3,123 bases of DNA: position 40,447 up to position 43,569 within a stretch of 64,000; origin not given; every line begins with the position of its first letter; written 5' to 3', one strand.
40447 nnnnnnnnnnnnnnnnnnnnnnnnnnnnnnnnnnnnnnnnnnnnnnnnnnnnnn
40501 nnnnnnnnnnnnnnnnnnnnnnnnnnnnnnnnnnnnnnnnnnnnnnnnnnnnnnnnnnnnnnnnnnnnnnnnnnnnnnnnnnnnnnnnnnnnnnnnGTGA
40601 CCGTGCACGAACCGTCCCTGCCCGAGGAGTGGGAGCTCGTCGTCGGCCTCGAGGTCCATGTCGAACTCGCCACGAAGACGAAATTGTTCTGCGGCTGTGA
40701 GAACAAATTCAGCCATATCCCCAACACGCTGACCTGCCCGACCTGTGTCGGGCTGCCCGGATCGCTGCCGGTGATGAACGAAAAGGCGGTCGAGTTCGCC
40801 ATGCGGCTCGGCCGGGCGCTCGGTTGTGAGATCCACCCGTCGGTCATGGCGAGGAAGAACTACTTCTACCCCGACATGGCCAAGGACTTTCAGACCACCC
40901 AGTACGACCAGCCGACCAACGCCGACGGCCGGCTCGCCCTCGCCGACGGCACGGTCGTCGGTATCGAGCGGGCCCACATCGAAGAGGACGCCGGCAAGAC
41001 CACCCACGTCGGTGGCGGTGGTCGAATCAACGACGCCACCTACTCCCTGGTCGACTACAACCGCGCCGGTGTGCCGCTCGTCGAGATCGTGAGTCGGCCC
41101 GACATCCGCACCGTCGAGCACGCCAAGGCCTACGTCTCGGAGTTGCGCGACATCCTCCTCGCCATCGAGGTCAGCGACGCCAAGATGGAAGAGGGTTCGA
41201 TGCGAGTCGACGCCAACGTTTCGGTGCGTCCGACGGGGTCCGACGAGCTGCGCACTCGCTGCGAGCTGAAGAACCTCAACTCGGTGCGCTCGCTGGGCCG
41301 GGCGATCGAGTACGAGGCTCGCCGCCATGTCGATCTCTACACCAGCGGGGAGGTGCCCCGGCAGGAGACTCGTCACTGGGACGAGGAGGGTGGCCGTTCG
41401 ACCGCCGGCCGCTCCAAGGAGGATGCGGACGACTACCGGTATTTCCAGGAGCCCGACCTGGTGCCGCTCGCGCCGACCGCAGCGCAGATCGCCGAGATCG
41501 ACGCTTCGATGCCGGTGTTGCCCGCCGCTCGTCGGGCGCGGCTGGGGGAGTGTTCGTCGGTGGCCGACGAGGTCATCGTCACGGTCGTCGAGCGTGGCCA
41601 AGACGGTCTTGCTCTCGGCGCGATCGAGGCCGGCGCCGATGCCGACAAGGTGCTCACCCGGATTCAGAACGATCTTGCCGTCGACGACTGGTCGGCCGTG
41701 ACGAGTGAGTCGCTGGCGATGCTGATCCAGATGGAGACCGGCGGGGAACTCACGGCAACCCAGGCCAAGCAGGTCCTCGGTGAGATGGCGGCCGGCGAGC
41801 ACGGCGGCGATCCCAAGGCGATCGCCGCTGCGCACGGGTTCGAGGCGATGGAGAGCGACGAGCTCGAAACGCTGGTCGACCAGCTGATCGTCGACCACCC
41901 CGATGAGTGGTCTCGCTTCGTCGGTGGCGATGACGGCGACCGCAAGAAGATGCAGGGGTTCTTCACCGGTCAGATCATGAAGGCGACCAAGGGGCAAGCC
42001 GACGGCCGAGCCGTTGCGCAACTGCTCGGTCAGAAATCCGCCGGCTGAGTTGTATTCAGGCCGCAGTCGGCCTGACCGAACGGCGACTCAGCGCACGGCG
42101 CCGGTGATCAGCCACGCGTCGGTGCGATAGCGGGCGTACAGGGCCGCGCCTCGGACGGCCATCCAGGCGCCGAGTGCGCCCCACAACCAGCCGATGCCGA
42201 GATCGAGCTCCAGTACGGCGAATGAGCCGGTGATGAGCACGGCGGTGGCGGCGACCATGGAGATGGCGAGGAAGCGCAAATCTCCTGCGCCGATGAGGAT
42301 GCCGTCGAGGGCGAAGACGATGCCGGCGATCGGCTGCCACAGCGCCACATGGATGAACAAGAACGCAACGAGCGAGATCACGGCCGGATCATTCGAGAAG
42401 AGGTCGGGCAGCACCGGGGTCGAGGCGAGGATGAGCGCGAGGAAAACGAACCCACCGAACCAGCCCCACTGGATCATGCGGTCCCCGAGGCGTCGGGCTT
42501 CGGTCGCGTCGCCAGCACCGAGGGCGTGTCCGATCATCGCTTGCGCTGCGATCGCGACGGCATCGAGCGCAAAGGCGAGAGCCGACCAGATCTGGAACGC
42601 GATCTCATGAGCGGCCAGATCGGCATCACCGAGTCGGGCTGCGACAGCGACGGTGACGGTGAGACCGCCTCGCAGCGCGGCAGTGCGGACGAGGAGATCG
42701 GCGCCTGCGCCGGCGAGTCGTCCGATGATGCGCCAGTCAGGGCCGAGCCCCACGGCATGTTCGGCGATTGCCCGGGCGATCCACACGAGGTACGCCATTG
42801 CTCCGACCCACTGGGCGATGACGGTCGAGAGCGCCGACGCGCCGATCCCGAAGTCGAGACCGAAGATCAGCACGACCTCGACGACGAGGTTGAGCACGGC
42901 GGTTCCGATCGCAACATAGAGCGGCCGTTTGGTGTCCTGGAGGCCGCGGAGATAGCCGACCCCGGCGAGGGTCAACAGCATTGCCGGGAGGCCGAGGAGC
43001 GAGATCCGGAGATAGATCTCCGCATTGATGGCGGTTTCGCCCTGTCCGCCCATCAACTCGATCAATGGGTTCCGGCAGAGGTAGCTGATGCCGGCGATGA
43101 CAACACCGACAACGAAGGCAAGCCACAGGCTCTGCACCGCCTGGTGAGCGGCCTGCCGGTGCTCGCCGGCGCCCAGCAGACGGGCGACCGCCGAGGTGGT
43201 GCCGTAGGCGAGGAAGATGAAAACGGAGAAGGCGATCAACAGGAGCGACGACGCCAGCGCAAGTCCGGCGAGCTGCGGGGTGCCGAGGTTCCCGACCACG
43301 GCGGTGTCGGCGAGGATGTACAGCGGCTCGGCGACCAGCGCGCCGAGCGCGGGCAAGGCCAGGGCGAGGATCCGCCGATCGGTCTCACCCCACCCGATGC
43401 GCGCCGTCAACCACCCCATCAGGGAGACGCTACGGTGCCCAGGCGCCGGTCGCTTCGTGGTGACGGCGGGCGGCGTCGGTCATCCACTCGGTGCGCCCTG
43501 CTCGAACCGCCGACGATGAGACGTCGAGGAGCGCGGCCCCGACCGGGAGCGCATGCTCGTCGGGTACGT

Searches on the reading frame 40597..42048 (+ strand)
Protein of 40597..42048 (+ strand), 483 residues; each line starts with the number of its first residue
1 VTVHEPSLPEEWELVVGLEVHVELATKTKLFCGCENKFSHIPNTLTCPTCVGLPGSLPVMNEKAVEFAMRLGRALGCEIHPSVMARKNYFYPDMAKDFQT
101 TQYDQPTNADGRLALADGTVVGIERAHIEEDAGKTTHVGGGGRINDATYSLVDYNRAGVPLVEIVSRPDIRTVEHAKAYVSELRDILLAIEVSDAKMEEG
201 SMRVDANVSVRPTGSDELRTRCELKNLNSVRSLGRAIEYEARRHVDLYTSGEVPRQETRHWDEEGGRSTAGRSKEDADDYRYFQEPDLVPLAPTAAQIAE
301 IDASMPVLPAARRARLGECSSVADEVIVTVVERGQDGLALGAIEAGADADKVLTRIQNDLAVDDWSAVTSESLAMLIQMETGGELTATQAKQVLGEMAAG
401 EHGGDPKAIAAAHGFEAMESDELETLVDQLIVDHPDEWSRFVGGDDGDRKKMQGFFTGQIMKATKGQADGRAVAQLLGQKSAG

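Call 27: search_protein_families(library=ncbifam, proteins=[window:40597-42048:+], max_evalue=1e-10)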
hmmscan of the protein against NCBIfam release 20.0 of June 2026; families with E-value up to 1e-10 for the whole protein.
window:40597-42048:+ (483 aa): 9 families
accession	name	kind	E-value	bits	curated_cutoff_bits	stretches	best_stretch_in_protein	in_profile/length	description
NF004013.0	PRK05477.1-3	equivalog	3.6e-151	504.1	653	1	10-479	15-497/501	Asp-tRNA(Asn)/Glu-tRNA(Gln) amidotransferase subunit GatB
NF004012.0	PRK05477.1-2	equivalog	1.7e-145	485.5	338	1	10-480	2-477/481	Asp-tRNA(Asn)/Glu-tRNA(Gln) amidotransferase subunit GatB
NF004014.0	PRK05477.1-4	equivalog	3e-134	448.3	414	1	11-480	2-473/475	Asp-tRNA(Asn)/Glu-tRNA(Gln) amidotransferase subunit GatB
TIGR00133.1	gatB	equivalog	4.4e-125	417.9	314.8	1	11-478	3-477/481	Asp-tRNA(Asn)/Glu-tRNA(Gln) amidotransferase subunit GatB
NF004015.0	PRK05477.1-5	equivalog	8.4e-120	400.6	628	1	10-480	13-485/488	Asp-tRNA(Asn)/Glu-tRNA(Gln) amidotransferase subunit GatB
NF004011.1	PRK05477.1-1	equivalog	5.7e-111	371.6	680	1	12-479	3-471/475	Asp-tRNA(Asn)/Glu-tRNA(Gln) amidotransferase subunit GatB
NF003107.0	PRK04028.1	equivalog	1.3e-33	116.3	456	1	60-248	94-264/630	Glu-tRNA(Gln) amidotransferase subunit GatE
TIGR00134.1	gatE_arch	equivalog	1.5e-19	69.7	319.55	0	61-248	93-262/622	Glu-tRNA(Gln) amidotransferase subunit GatE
NF011291.0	PRK14703.1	equivalog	2.3e-17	62.5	681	1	350-480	641-766/769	glutamine--tRNA ligase/YqeY domain fusion protein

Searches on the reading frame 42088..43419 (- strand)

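Call 27: search_protein_families(library=ncbifam, proteins=[window:42088-43419:-], max_evalue=1e-10)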
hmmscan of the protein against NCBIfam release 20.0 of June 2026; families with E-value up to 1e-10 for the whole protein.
window:42088-43419:- (443 aa): 8 families
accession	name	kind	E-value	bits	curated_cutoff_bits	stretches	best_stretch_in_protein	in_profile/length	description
TIGR00797.1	matE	subfamily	2.4e-90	303.3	147.4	1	23-404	1-385/396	MATE family efflux transporter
NF007690.0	PRK10367.1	equivalog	4.3e-32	111.6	409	1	12-433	6-430/441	MATE family efflux transporter DinF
NF007562.1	PRK10189.1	equivalog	7e-31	107.5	465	1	15-438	27-464/470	EmmdR/YeeO family multidrug/toxin efflux MATE transporter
NF000263.1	MATE_multi_NorM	equivalog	1.4e-16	60.9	950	1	15-427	18-441/459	multidrug efflux MATE transporter NorM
NF041801.1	MATE_SolL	equivalog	1.8e-16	60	780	1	16-415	21-430/458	solanimycin export family MATE transporter SolL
NF001214.0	PRK00187.1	equivalog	9.5e-16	57.8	449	1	17-422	12-432/464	NorM family multidrug efflux MATE transporter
NF041358.1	GntT_guanitoxin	equivalog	2.4e-15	56.5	525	1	28-427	26-430/438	guanitoxin biosynthesis MATE family efflux transporter GntT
NF007130.1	PRK09575.1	equivalog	8.8e-11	41.7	445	0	15-421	6-411/435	MATE family efflux transporter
